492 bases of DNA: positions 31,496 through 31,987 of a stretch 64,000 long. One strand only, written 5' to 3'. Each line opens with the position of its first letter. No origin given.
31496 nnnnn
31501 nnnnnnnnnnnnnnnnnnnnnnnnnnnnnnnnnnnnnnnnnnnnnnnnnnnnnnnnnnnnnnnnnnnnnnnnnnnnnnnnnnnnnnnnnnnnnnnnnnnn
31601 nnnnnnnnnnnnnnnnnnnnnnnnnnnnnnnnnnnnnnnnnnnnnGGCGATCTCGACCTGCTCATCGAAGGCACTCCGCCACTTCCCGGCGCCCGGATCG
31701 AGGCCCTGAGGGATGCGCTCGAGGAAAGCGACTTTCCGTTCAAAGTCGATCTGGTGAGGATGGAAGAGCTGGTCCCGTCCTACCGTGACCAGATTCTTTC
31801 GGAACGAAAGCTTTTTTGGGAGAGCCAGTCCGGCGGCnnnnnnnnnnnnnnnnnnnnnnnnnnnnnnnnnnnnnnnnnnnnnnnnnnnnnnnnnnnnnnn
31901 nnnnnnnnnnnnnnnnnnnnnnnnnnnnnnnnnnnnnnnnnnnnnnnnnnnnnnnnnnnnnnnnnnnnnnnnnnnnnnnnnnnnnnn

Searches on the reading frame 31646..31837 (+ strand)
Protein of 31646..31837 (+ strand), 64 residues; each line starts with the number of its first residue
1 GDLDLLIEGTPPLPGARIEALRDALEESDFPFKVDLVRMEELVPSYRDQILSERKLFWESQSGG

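Call 91: search_protein_families(library=pfam, proteins=[window:31646-31837:+], max_evalue=1)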
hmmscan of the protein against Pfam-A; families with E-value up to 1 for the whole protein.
window:31646-31837:+ (64 aa): 2 families
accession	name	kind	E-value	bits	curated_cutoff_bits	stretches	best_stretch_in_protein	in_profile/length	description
PF18765.7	Polbeta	-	0.015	15.9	26.9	1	2-60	32-90/93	Polymerase beta, Nucleotidyltransferase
PF01909.29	NTP_transf_2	-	0.021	15.6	21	1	2-56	33-92/93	Nucleotidyltransferase domain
